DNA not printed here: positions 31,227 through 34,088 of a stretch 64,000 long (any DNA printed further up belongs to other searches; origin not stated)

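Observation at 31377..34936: Deoxynucleoside kinase + three-domain PEP-utilizing phosphotransferase with an unknown C-terminal domain (possible nucleoside/xenobiotic phosphorylation module)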

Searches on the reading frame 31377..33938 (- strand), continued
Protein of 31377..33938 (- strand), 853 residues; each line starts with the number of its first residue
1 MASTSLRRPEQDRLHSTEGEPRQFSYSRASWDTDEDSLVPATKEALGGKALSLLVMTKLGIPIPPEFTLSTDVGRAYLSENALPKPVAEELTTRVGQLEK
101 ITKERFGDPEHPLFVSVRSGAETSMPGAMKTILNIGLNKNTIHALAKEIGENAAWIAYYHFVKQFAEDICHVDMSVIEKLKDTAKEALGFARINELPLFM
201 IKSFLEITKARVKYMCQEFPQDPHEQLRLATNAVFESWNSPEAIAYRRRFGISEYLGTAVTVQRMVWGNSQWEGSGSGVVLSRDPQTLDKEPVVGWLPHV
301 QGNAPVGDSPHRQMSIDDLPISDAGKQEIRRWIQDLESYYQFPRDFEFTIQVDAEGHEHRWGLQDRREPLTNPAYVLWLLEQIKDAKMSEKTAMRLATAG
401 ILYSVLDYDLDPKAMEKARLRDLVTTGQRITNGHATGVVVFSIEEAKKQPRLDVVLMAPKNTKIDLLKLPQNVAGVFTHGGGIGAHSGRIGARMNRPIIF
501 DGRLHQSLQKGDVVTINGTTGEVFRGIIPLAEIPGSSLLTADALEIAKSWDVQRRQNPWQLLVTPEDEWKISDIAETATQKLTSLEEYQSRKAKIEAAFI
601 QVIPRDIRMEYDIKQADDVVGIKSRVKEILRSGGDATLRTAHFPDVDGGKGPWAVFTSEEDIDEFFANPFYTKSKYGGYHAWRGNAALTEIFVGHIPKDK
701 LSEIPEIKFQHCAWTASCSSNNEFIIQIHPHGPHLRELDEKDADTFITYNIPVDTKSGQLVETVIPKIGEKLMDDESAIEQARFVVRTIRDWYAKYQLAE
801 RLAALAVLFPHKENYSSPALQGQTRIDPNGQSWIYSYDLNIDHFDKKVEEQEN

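Call 80: predict_structure(alignment_id=A4)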
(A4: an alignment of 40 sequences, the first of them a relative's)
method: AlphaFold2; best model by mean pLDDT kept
length: 853 residues; sequences in the alignment: 40
mean_pLDDT: 91.1   pTM: 0.87
mean pLDDT of the five models: 91.1, 90.9, 89.4, 89.1, 88.1
residues with pLDDT >= 90: 694; 70-90: 127; 50-70: 6; < 50: 26
segments of 3 or more residues with pLDDT < 50: 1-20, 848-853
pLDDT, mean of each block of 10 residues (from residue 1): 34 37 86 91 94 96 97 94 93 96 97 96 90 97 97 96 95 92 93 91 96 92 97 96 90 89 96 94 93 92 74 90 96 96 95 95 92 96 96 94 95 96 93 95 94 93 85 93 85 90 87 95 97 94 97 95 93 95 84 94 96 95 97 95 86 93 93 92 94 95 91 95 96 82 92 91 87 94 95 96 96 93 88 92 66 38
secondary structure, 60 per line:
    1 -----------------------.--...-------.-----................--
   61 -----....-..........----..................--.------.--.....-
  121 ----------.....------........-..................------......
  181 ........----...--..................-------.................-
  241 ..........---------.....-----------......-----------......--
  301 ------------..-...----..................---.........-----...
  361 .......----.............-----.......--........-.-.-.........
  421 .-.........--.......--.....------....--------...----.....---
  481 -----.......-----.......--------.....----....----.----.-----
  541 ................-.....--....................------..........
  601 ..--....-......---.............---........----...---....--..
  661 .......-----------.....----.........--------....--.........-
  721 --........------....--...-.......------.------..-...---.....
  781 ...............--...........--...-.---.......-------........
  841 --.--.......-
elements in order (helices of 4 or more, strands of 3 or more residues): E27-29 H43-58 E66-69 H71-80 H85-102 E115-119 E131-135 H142-149 H151-168 H175-188 H198-215 H223-239 H241-250 E260-264 E276-281 E293-298 H323-340 E344-352 E358-367 H372-384 H390-396 H399-406 H412-421 E423-431 E434-440 H443-447 E454-457 E473-477 H486-492 E498-504 E513-517 E522-525 H541-556 H558-562 H565-584 H591-602 E610-615 H619-631 E635-642 E653-656 H659-667 H679-683 E688-696 H705-708 E711-719 E723-730 H737-740 E747-753 H776-795 H798-808 E819-825 E833-840 H846-852
